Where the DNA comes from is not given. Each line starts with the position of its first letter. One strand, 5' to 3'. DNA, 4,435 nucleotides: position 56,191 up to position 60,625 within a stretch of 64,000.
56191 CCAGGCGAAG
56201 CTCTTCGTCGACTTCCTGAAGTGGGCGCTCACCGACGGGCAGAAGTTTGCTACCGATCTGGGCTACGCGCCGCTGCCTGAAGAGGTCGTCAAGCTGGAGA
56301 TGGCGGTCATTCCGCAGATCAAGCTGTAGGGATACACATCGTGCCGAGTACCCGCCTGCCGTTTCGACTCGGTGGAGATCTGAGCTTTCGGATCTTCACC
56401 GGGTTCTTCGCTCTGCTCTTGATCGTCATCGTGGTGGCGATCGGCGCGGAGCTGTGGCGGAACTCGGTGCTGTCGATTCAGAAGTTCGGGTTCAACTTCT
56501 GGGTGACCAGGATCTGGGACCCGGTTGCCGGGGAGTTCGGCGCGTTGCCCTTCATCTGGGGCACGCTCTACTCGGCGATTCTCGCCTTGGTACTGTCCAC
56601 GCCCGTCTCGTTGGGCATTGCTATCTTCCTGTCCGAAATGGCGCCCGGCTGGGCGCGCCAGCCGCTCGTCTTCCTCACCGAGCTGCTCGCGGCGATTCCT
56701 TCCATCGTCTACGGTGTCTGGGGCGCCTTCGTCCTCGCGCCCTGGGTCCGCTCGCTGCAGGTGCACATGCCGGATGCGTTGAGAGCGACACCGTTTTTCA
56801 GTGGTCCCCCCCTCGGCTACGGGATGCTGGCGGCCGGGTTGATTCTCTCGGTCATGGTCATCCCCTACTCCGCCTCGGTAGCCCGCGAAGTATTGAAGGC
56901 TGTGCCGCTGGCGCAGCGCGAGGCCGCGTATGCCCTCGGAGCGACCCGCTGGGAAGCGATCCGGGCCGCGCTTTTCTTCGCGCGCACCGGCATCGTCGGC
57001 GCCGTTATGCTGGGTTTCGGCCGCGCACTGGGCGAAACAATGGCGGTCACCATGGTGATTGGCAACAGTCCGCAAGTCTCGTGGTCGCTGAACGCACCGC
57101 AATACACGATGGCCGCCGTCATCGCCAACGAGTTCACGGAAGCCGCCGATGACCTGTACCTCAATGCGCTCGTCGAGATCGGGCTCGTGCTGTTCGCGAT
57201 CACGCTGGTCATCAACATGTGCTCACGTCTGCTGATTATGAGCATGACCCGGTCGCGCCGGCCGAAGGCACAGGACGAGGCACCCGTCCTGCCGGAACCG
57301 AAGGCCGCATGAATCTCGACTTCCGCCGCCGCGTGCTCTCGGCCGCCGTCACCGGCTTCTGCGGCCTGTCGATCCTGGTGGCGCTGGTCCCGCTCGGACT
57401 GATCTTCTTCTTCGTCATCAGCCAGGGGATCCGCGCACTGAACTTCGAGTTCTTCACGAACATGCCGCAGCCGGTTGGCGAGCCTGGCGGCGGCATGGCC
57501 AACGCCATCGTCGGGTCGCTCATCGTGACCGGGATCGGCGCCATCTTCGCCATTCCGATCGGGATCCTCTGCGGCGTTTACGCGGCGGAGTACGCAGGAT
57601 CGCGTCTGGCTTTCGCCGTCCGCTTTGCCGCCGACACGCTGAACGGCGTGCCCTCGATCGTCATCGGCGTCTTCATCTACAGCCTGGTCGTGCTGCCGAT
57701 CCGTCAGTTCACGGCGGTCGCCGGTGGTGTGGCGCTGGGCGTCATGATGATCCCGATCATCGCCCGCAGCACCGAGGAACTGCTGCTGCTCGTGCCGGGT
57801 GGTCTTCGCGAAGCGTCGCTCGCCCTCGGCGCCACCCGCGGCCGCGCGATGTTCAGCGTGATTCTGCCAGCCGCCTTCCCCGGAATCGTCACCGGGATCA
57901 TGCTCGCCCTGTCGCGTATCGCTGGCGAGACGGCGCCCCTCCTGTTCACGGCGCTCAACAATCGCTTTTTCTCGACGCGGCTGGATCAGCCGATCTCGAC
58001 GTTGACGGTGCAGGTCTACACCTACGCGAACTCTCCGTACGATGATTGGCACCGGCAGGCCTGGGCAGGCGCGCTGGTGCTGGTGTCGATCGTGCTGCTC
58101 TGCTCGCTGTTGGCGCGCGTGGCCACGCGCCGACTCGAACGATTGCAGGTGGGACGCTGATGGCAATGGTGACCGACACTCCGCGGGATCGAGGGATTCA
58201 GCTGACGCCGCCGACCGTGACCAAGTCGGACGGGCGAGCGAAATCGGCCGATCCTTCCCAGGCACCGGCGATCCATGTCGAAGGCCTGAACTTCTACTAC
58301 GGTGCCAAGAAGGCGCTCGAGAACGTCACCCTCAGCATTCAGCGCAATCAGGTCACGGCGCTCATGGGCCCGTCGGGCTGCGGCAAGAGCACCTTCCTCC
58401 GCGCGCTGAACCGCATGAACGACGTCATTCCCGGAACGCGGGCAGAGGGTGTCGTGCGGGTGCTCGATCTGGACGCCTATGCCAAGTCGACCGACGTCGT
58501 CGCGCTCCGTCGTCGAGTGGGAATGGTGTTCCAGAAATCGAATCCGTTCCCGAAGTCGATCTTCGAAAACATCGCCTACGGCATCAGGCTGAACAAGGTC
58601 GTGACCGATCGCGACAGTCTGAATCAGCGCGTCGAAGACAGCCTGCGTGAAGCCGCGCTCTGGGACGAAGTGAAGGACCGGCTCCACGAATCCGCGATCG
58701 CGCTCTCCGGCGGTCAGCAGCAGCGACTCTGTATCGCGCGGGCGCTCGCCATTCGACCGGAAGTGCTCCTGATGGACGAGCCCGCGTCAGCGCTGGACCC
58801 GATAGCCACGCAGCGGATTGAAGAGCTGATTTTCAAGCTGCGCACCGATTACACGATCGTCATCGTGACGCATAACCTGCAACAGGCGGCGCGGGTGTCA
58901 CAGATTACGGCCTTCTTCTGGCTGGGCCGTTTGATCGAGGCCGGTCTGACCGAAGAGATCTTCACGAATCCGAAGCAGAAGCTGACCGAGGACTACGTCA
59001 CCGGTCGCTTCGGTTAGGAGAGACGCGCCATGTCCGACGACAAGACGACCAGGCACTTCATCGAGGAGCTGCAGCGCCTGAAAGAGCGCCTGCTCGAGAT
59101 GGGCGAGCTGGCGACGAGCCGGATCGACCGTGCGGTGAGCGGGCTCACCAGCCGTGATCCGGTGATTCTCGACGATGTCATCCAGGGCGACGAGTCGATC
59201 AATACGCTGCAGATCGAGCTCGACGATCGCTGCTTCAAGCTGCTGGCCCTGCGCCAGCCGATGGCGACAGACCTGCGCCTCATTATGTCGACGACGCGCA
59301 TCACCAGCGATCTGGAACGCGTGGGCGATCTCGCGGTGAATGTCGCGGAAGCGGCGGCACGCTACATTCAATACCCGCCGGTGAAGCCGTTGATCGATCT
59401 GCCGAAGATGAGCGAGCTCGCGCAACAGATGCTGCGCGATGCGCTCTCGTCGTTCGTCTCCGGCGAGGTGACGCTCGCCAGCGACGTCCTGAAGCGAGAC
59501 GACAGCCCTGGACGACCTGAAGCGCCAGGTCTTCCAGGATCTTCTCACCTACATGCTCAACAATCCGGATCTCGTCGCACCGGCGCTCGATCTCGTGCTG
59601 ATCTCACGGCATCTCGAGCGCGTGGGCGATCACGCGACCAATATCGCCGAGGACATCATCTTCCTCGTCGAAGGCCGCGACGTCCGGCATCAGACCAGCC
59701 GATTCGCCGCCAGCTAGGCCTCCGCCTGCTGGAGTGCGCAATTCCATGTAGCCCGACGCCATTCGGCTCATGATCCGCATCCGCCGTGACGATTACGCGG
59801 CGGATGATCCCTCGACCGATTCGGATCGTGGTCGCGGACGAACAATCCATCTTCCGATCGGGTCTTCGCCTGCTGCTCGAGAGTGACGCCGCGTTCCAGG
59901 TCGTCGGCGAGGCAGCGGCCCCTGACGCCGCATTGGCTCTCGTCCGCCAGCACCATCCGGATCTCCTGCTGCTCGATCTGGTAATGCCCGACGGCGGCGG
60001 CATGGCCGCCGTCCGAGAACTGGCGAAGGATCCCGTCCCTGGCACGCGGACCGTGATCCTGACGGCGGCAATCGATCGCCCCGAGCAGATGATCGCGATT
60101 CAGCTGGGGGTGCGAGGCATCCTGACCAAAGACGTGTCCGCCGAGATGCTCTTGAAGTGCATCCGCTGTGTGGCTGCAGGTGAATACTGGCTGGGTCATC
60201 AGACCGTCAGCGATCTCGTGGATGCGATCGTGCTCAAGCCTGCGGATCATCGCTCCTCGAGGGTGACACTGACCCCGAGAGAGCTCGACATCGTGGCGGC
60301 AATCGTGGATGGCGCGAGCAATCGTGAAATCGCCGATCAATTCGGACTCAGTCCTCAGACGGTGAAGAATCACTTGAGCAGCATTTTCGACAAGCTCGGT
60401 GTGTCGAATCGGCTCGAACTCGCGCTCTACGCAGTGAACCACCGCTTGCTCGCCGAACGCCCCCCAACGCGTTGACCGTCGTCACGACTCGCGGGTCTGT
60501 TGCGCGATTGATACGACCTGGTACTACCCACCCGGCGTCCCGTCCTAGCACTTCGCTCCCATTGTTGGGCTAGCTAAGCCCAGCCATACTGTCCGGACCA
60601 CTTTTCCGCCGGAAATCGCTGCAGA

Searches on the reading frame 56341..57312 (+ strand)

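Call 7: search_protein_families(library=pfam, proteins=[window:56341-57312:+], max_evalue=0.001)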
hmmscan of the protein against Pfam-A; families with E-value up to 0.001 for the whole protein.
window:56341-57312:+ (323 aa): 1 family
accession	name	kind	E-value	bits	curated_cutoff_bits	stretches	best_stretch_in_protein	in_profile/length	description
PF00528.27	BPD_transp_1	-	7.9e-12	45.7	26.4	1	92-298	3-174/184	Binding-protein-dependent transport system inner membrane component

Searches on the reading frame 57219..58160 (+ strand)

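Call 7: search_protein_families(library=pfam, proteins=[window:57219-58160:+], max_evalue=0.001)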
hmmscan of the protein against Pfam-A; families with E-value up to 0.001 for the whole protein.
window:57219-58160:+ (313 aa): 1 family
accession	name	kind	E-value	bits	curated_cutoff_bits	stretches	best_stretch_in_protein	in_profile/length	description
PF00528.27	BPD_transp_1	-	6.8e-22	78.5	26.4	1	115-308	1-180/184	Binding-protein-dependent transport system inner membrane component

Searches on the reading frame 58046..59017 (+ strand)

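Call 7: search_protein_families(library=pfam, proteins=[window:58046-59017:+], max_evalue=0.001)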
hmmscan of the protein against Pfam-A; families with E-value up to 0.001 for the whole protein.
window:58046-59017:+ (323 aa): 9 families
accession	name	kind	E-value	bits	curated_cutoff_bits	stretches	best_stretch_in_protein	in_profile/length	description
PF00005.33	ABC_tran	-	8.4e-31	107.8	25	1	91-247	1-136/137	ABC transporter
PF13304.12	AAA_21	-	8.4e-12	46.2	27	1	156-278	173-300/304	AAA domain, putative AbiEii toxin, Type IV TA system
PF02463.25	SMC_N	-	1.5e-09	38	40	1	100-288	23-209/220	RecF/RecN/SMC N terminal domain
PF20703.3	nSTAND1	-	2.1e-05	24.8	27.1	1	82-120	14-52/379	Novel STAND NTPase 1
PF13401.12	AAA_22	-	5.5e-05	23.9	27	1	100-204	4-83/130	AAA domain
PF03193.22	RsgA_GTPase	-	0.00013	22.2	30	1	88-123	94-128/174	RsgA GTPase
PF13238.12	AAA_18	-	0.00024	22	29.4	0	106-143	3-38/128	AAA domain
PF13555.12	AAA_29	-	0.00028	21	27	1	93-122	14-43/61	P-loop containing region of AAA domain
PF03215.21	Rad17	-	0.00031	21.2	23.8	1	88-123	32-67/186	Rad17 P-loop domain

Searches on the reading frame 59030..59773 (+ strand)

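Call 31: search_protein_families(library=pfam, max_evalue=0.0001, proteins=[window:59030-59773:+])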
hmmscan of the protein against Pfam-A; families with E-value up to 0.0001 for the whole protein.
window:59030-59773:+ (247 aa): 1 family
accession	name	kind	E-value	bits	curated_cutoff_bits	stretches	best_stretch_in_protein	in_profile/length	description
PF01895.24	PhoU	-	8.7e-30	103.4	23.5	2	21-108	1-88/89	PhoU domain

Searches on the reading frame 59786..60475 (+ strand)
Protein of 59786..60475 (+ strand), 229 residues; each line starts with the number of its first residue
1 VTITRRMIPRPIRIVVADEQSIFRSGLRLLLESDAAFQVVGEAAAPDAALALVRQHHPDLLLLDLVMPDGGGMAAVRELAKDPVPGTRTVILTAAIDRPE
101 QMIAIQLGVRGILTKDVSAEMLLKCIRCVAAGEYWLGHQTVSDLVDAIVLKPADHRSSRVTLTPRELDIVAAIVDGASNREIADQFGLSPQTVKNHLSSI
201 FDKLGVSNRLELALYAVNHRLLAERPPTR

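Call 31: search_protein_families(library=pfam, max_evalue=0.0001, proteins=[window:59786-60475:+])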
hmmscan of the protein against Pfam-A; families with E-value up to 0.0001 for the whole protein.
window:59786-60475:+ (229 aa): 3 families
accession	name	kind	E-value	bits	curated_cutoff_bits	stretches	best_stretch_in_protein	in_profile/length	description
PF00072.30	Response_reg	-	1.9e-21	76.8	30.2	1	14-126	1-110/111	Response regulator receiver domain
PF00196.25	GerE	-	1.7e-18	66.4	23.5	1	161-216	2-57/57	Bacterial regulatory proteins, luxR family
PF08281.18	Sigma70_r4_2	-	3.4e-06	27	25.7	1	162-198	11-48/54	Sigma-70, region 4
